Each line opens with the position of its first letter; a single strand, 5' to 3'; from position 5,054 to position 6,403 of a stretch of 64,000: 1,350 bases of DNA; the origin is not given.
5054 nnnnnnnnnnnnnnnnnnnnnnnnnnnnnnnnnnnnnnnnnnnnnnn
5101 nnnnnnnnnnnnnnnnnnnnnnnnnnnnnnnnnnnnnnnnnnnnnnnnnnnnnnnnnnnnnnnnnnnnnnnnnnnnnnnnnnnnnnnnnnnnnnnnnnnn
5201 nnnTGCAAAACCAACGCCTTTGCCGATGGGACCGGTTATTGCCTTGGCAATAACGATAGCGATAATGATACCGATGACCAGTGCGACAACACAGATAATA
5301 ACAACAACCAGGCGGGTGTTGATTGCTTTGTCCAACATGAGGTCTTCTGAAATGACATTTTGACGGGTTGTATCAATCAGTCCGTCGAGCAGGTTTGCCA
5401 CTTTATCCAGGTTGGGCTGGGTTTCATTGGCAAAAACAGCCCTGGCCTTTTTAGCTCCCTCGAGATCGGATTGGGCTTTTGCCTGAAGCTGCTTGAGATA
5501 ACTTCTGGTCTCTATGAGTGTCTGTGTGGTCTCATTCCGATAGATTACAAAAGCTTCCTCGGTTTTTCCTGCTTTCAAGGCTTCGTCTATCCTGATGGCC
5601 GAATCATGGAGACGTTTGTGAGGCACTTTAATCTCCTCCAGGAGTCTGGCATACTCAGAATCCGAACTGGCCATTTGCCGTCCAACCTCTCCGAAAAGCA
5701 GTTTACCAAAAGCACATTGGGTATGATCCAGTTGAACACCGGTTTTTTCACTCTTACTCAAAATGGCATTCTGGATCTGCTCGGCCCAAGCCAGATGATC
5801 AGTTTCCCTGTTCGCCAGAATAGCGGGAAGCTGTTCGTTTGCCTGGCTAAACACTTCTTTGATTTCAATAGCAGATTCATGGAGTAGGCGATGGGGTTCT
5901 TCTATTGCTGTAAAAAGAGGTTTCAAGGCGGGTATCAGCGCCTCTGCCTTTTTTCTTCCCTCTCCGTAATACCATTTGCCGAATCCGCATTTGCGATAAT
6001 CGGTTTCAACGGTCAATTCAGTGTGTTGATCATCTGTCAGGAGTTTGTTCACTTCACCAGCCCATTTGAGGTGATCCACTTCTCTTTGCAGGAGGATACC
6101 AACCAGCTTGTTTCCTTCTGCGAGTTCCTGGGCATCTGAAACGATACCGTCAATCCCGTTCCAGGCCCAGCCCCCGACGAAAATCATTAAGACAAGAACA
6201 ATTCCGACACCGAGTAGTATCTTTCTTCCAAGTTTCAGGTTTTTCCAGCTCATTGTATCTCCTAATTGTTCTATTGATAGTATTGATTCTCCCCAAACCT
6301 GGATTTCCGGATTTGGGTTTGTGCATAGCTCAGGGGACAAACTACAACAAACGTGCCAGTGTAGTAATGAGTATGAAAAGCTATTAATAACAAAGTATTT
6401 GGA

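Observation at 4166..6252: Chemoreceptor whose periplasmic sensor is two tandem CZB-like (zinc-binding) modules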

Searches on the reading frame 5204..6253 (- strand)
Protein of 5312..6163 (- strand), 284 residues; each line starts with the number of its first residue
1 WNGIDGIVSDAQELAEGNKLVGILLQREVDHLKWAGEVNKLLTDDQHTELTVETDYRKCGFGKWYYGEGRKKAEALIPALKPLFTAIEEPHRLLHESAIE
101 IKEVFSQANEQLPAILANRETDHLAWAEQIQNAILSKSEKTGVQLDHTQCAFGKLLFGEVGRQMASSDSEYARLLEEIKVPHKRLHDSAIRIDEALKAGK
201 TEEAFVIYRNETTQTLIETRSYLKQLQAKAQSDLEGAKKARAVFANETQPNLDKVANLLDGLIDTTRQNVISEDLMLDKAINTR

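Call 10: find_homologous_proteins(query=window:5312-6160:-, max_evalue=0.001)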
Query seq(283 aa) (283 aa): 97 proteins with E <= 0.001 among 2277 candidates.
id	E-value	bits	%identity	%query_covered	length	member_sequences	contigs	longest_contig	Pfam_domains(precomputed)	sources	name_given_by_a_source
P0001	7.4e-105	368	60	100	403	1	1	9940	PF00672.31,PF13682.12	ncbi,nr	ncbi:MAG: HAMP domain-containing protein, partial [Deltaproteobacteria bacterium]|nr:HAMP domain-con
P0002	5.5e-104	365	60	100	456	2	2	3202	PF00672.31,PF13682.12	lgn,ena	-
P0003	1.1e-96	341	59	96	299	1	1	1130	PF13682.12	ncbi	-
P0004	4.0e-93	330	58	89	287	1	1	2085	PF13682.12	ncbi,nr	ncbi:MAG: CZB domain-containing protein, partial [SAR324 cluster bacterium]|nr:CZB domain-containing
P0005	3.1e-88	314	68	73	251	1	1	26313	PF13682.12,PF12729.14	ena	-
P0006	6.9e-87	309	55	67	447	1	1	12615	PF13682.12,PF12729.14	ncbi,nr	ncbi:MAG: CZB domain-containing protein, partial [Desulfobacula sp.]|nr:CZB domain-containing protei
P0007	8.3e-85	302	51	98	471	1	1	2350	PF00672.31,PF13682.12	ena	-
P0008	7.0e-84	299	50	100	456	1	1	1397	PF00015.27,PF13682.12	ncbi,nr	ncbi:MAG: CZB domain-containing protein, partial [Dehalococcoidia bacterium]|nr:CZB domain-containin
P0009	1.0e-81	292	52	69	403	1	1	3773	PF13682.12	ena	-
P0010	8.8e-81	289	52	69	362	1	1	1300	PF13682.12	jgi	jgi:methyl-accepting chemotaxis protein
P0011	1.4e-79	285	53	69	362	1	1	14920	PF13682.12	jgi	jgi:methyl-accepting chemotaxis protein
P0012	2.0e-79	285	44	88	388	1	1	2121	PF13682.12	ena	-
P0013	4.6e-77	277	57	60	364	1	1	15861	PF13682.12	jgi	jgi:methyl-accepting chemotaxis protein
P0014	1.6e-74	269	46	100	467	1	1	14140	PF00672.31,PF13682.12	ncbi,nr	ncbi:MAG: HAMP domain-containing protein, partial [Desulfuromonadales bacterium]|nr:HAMP domain-cont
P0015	1.1e-71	259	46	100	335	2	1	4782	PF13682.12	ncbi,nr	ncbi:MAG: CZB domain-containing protein, partial [Thermodesulfobacteriota bacterium]|nr:CZB domain-c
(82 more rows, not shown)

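Call 16: search_solved_structures(query=window:5312-6160:-, max_evalue=1, show_alignments=3)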
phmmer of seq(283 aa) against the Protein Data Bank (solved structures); distinct sequences matched with E-value up to 1: 6.
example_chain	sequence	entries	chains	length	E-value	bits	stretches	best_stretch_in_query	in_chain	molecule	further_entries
3g67_A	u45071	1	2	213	0.044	16.5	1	126-259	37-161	Methyl-accepting chemotaxis protein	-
3g6b_A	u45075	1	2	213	0.062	16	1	126-268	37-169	Methyl-accepting chemotaxis protein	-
3ur1_C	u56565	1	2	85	0.24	14.1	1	192-238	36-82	Methyl-accepting chemotaxis protein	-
4jpb_B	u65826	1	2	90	0.24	14.1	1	191-238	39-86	Methyl-accepting chemotaxis protein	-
6syn_A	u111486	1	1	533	0.89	12.2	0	110-198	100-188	Peptidoglycan D,D-transpeptidase FtsI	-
6tud_AAA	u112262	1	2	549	0.94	12.2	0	110-198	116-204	Peptidoglycan D,D-transpeptidase FtsI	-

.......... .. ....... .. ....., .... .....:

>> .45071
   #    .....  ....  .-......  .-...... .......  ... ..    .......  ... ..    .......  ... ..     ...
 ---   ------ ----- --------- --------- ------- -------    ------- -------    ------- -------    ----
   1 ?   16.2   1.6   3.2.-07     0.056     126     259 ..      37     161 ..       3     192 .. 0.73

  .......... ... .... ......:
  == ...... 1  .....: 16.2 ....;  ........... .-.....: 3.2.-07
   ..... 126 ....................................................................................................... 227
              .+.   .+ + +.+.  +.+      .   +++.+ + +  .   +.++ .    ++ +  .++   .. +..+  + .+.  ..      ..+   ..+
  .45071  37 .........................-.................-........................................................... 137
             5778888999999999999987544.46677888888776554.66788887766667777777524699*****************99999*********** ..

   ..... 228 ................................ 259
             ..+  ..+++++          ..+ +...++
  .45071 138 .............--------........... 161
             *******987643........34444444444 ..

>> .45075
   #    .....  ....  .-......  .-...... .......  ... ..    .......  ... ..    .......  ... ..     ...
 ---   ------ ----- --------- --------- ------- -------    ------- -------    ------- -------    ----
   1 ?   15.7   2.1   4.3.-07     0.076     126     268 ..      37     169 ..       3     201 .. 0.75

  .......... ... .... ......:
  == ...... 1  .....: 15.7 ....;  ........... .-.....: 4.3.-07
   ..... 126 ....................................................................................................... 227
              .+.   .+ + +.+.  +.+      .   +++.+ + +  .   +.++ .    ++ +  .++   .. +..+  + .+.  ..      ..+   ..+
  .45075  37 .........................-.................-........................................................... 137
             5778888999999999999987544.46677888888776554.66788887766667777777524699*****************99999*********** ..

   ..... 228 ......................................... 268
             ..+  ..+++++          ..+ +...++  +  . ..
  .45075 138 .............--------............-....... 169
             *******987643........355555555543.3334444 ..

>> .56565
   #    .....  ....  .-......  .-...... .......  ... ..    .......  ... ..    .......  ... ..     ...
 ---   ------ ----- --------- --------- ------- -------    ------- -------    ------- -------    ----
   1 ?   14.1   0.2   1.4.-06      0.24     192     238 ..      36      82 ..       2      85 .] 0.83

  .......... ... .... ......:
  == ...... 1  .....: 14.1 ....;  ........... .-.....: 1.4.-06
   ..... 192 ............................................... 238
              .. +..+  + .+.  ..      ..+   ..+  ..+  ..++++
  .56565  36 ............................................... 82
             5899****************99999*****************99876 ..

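Call 17: find_related_loci(query=A1, collection=genome_contigs, flank=6000)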
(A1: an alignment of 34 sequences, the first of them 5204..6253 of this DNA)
Query A1 (350 aa) in genome_contigs; peptide patterns used: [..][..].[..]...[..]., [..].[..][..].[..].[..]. (x = any residue, [..] = any of these).
600 stretches matched a pattern (row limit reached: there are more); 559 encode a relative of the query (tblastn E <= 1e-3); the best 80 are kept; 80 distinct loci.
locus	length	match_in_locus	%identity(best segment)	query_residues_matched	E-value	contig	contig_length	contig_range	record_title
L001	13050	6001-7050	59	1-350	7e-132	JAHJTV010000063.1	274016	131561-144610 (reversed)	MAG: bacterium isolate OS_PC_MetaG.mb.69 OS_PC_MetaG.mb.69_k141_466074, whole genome shotgun sequence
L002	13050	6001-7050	54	1-350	2e-125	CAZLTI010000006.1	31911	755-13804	MAG TPA_asm: uncultured Pseudomonadota bacterium isolate binchicken_co397_15 genome assembly, contig: NODE_188_length_31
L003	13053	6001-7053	45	1-350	2e-105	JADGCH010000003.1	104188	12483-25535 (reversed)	MAG: Magnetococcales bacterium isolate nWRX1bin3 nWRX1_bin3_NODE_3_length_104188_cov_27.963921, whole genome shotgun seq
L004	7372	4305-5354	43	1-350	2e-104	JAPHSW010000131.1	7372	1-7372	MAG: Gammaproteobacteria bacterium isolate N3S-Bin_2 c_000000391537, whole genome shotgun sequence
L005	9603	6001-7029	47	1-345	4e-103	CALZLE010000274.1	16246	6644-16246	MAG: uncultured Desulfuromonadales bacterium isolate FO_M_Desulfobacterota_23 genome assembly, contig: k127_97155, whole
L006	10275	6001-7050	43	1-350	6e-101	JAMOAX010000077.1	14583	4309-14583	MAG: Magnetococcus sp. DMHC-8 contig-110_1006, whole genome shotgun sequence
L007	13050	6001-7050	44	1-350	3e-100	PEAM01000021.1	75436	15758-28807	MAG: Magnetococcales bacterium isolate ER1bin7 scaffold70, whole genome shotgun sequence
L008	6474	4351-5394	42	3-350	1e-99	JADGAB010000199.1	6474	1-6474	MAG: Magnetococcales bacterium isolate nMBPbin6 nMBP_bin6_NODE_199_length_6474_cov_4.993747, whole genome shotgun sequen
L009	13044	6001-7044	45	3-350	1e-99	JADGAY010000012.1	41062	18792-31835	MAG: Magnetococcales bacterium isolate nQXH2bin1 nQXH2_bin1_NODE_137_length_41062_cov_7.291072, whole genome shotgun seq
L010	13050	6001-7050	45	1-350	5e-99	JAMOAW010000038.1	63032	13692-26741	MAG: Magnetococcus sp. DMHC-6 scaffold_489, whole genome shotgun sequence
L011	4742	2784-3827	47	3-350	4e-99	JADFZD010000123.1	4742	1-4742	MAG: Magnetococcales bacterium isolate nHA4bin8 nHA4_bin8_NODE_123_length_4742_cov_2.872669, whole genome shotgun sequen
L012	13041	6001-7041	44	1-349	5e-99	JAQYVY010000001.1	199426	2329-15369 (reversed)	MAG: Desulfuromonadales bacterium isolate Pyr_d60_bin42 Pyr_d60_bin.42.orig_d60_contig-145_61, whole genome shotgun sequ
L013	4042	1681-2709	43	1-343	9e-99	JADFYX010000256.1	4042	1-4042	MAG: Magnetococcales bacterium isolate nGRbin4 nGR_bin4_NODE_256_length_4042_cov_2.636822, whole genome shotgun sequence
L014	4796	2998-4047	41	1-350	9e-98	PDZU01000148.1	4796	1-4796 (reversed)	MAG: Magnetococcales bacterium isolate YD0425bin7 scaffold3654, whole genome shotgun sequence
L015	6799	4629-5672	41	3-350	5e-97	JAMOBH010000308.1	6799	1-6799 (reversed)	MAG: Magnetococcus sp. YQC-5 contig-110_2945, whole genome shotgun sequence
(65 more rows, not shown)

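Call 20: predict_structure(alignment_id=A1)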
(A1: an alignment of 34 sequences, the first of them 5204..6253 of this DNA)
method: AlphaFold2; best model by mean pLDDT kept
length: 350 residues; sequences in the alignment: 34
mean_pLDDT: 92.5   pTM: 0.75
mean pLDDT of the five models: 92.5, 92.2, 91.6, 89.1, 87.1
residues with pLDDT >= 90: 252; 70-90: 90; 50-70: 7; < 50: 1
segments of 3 or more residues with pLDDT < 50: none
pLDDT, mean of each block of 10 residues (from residue 1): 74 83 85 85 92 95 95 91 95 96 97 98 98 95 97 98 98 97 96 94 98 98 98 98 98 98 98 98 97 95 83 84 85 82 67
secondary structure, 60 per line:
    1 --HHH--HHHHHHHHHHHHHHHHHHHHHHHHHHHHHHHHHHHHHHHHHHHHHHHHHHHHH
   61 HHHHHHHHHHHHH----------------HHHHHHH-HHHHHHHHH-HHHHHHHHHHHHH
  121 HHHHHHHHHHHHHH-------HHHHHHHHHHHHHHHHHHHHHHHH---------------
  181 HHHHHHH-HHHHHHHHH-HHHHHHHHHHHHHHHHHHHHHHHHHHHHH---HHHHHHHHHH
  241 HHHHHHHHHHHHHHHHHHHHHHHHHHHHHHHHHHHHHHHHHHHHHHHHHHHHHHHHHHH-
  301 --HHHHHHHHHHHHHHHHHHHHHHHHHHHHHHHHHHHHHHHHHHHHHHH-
elements in order: H8-73 H90-96 H98-106 H108-134 H142-165 H181-187 H189-197 H199-227 H231-299 H303-349

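Call 23: fold_search(model_id=the predicted structure, library=pdb)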
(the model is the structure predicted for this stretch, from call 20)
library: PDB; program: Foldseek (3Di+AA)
matches with E <= 10: 765; with E <= 0.001: 0
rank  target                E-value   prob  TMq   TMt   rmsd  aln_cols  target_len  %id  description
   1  6h2x                  3.8e-02  0.57  0.19  0.19  26.1       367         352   11  MukB coiled-coil elbow from E. coli (released 2019-03-06)
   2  7n6g_3P               4.2e-02  0.84  0.25  0.25  42.1       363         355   12  C1 of central pair (released 2022-05-18)
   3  7n6g_3O               5.7e-02  0.85  0.28  0.28  34.0       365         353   12  C1 of central pair (released 2022-05-18)
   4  7n6g_3R               5.9e-02  0.90  0.30  0.29  45.7       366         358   13  C1 of central pair (released 2022-05-18)
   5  7sqc_1K               6.2e-02  0.90  0.29  0.30  38.4       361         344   12  Ciliary C1 central pair apparatus isolated from Chlamydomonas reinhardtii (released 2022-04-13)
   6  7n6g_3W               7.1e-02  0.82  0.29  0.26  41.1       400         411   11  C1 of central pair (released 2022-05-18)
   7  7zr1_C                1.0e-01  0.33  0.18  0.09  47.4       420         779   13  Chaetomium thermophilum Mre11-Rad50-Nbs1 complex bound to ATPyS (composite structure) (released 2023-01-11)
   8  7sqc_1Y               1.3e-01  0.63  0.22  0.28  37.3       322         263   12  Ciliary C1 central pair apparatus isolated from Chlamydomonas reinhardtii (released 2022-04-13)
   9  7p5c_A                1.3e-01  0.35  0.18  0.17  49.2       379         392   13  Cryo-EM structure of human TTYH3 in Ca2+ and GDN (released 2021-08-11)
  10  7n6g_3V               1.4e-01  0.69  0.29  0.26  41.9       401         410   11  C1 of central pair (released 2022-05-18)
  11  7sqc_1J               1.5e-01  0.54  0.23  0.23  34.3       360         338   10  Ciliary C1 central pair apparatus isolated from Chlamydomonas reinhardtii (released 2022-04-13)
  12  4wid_B                1.5e-01  0.20  0.14  0.14  47.1       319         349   14  Crystal structure of the immediate-early 1 protein (IE1) at 2.31 angstrom (tetragonal form after crystal dehydration) (released 2014-10-29)
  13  7sqc_1W               1.6e-01  0.60  0.23  0.29  33.4       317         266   12  Ciliary C1 central pair apparatus isolated from Chlamydomonas reinhardtii (released 2022-04-13)
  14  8wdf                  1.7e-01  0.60  0.23  0.28  17.9       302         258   15  Chemoreceptor PilJ from Pseudomonas aeruginosa PA14 (released 2024-07-24)
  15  3o1i_A                1.8e-01  0.77  0.26  0.32  19.2       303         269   12  Crystal Structure of the TorS sensor domain - TorT complex in the absence of ligand (released 2011-12-21)
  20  8f7n                  1.9e-01  0.33  0.18  0.18  40.7       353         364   16  Crystal structure of chemoreceptor McpZ ligand sensing domain (released 2023-07-05)
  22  3o1i_B                2.0e-01  0.85  0.28  0.34  20.4       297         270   10  Crystal Structure of the TorS sensor domain - TorT complex in the absence of ligand (released 2011-12-21)
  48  7zjr                  3.9e-01  0.35  0.21  0.26  20.3       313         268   10  X-ray structure of the periplasmic region of PilJ from P. aeruginosa (released 2022-04-27)
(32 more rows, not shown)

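Call 47: search_protein_representatives(protein=window:5312-6163:-)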
Query: 284 residues. Proteins with E-value up to 0.001 (for the whole library): 1952; up to 1e-10: 1054; up to 1e-30: 350. The best 150 are listed.
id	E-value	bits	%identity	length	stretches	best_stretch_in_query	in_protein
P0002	1.4e-105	368.9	60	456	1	1-284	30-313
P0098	5.4e-104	363.7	60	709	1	1-284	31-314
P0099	2.6e-103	361.5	41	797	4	3-182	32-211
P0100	1.3e-101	356.0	34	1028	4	2-193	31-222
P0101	1.2e-99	349.5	38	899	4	16-197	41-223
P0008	1.5e-84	300.0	47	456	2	3-284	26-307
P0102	5.8e-84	298.1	37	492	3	3-188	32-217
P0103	4.9e-82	291.7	42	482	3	1-192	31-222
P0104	7.0e-82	291.2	43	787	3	2-131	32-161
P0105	8.0e-81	287.8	38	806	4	3-189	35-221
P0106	1.6e-80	286.8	39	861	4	3-135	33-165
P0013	1.4e-77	277.1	44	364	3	25-192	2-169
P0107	1.7e-77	276.9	46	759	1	3-284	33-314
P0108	6.6e-77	275.0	41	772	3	2-192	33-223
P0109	1.8e-76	273.5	40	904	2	3-284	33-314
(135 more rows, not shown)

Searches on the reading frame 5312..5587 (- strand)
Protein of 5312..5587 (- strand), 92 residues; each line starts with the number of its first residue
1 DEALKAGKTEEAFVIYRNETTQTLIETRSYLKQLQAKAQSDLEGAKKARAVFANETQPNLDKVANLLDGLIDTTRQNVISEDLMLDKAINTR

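Call 54: search_protein_families(library=pfam, proteins=[window:5312-5587:-], max_evalue=1)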
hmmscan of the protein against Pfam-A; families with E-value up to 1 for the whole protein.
seq(92 aa): 1 family
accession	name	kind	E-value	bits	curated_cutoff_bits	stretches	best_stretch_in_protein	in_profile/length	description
PF12729.13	4HB_MCP_1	-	0.0035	17.4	27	0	45-77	137-169/181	Four helix bundle sensory module for signal transduction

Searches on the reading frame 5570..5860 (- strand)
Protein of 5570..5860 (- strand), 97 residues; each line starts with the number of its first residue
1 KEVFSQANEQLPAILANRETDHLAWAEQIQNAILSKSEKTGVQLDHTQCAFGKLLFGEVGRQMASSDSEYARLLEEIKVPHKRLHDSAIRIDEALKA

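Call 54: search_protein_families(library=pfam, proteins=[window:5570-5860:-], max_evalue=1)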
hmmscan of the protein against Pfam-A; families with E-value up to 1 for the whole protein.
seq(97 aa): 1 family
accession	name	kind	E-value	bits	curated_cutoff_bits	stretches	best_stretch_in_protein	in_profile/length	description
PF13682.11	CZB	-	4.4e-13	49.8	29.4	1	22-91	1-63/64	Chemoreceptor zinc-binding domain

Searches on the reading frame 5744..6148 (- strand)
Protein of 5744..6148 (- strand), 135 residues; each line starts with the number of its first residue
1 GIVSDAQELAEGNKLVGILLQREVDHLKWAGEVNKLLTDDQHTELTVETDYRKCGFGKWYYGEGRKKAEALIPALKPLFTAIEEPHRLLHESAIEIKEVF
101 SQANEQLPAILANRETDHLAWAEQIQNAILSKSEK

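Call 50: predict_structure(alignment_id=A3)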
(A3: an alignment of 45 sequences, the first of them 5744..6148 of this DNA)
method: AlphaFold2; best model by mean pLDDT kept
length: 135 residues; sequences in the alignment: 45
mean_pLDDT: 90.9   pTM: 0.65
mean pLDDT of the five models: 90.9, 90.1, 88.5, 87.9, 87.1
residues with pLDDT >= 90: 101; 70-90: 30; 50-70: 4; < 50: 0
segments of 3 or more residues with pLDDT < 50: none
pLDDT, mean of each block of 10 residues (from residue 1): 77 93 91 91 92 95 96 95 95 93 83 94 94 74
secondary structure, 60 per line:
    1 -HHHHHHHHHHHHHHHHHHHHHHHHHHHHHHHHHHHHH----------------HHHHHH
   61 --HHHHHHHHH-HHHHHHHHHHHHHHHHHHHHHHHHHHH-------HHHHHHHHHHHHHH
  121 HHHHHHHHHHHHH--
elements in order: H2-38 H55-60 H63-71 H73-99 H107-133

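Call 53: fold_search(model_id=the predicted structure, library=pdb)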
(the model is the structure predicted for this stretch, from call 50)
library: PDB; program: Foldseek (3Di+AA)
matches with E <= 10: 20; with E <= 0.001: 0
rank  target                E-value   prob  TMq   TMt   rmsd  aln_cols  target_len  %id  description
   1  8t9d_Q                2.8e+00  0.08  0.26  0.26  21.7       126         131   14  CryoEM structure of TR-TRAP (released 2024-07-03)
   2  4zvd_A                3.5e+00  0.15  0.36  0.41   7.1        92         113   15  Crystal structure of MID domain of the E. coli DosC - form II (released 2015-11-11)
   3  5bw9_g                3.7e+00  0.06  0.24  0.22  20.9       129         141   16  Crystal Structure of Yeast V1-ATPase in the Autoinhibited Form (released 2016-06-08)
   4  7nna                  4.0e+00  0.06  0.27  0.22  27.2       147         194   18  Toxin Import Through the Antibiotic Efflux Channel TolC (released 2021-07-07)
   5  7o3x_A                4.8e+00  0.09  0.27  0.18  21.8       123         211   15  Structural basis for VIPP1 oligomerization and maintenance of thylakoid membrane integrity (released 2021-06-30)
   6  5j45                  5.4e+00  0.08  0.25  0.30  20.3       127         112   12  Crystal structure of Shrub, fly ortholog of SNF7/CHMP4B (released 2016-07-20)
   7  7o3w_A                6.4e+00  0.05  0.28  0.19  33.8       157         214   17  Structural basis for VIPP1 oligomerization and maintenance of thylakoid membrane integrity (released 2021-06-30)
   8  6yvv_A                6.4e+00  0.04  0.24  0.09  35.7       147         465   17  Condensin complex from S.cerevisiae ATP-free apo bridged state (released 2020-07-15)
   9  6zvs_A                8.2e+00  0.06  0.32  0.33  25.5       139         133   14  C12 symmetry: Bacterial Vipp1 and PspA are members of the ancient ESCRT-III membrane-remodeling superfamily. (released 2021-08-04)
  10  2ysu_B                8.2e+00  0.03  0.24  0.27  23.9       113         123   13  Structure of the complex between BtuB and Colicin E2 receptor binding domain (released 2007-06-19)
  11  5sxi_B                8.2e+00  0.03  0.26  0.19  22.1       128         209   16  Crystal Structure of PI3Kalpha in complex with fragment 13 (released 2017-02-15)
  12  9ixy_A                8.7e+00  0.04  0.24  0.10  21.4       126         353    8  Human KCNQ2-CaM-Ebio2 Complex in the Presence of PIP2 (released 2025-03-19)
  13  4whe                  9.2e+00  0.06  0.27  0.27  21.9       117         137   14  Crystal structure of E. coli phage shock protein A (PspA 1-144) (released 2015-09-02)
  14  7abk                  9.2e+00  0.04  0.27  0.21  27.6       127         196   16  Helical structure of PspA (released 2021-08-04)
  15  7nsu_D                9.2e+00  0.04  0.25  0.09  19.9        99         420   11  ColicinE9 intact translocation complex (released 2021-08-11)
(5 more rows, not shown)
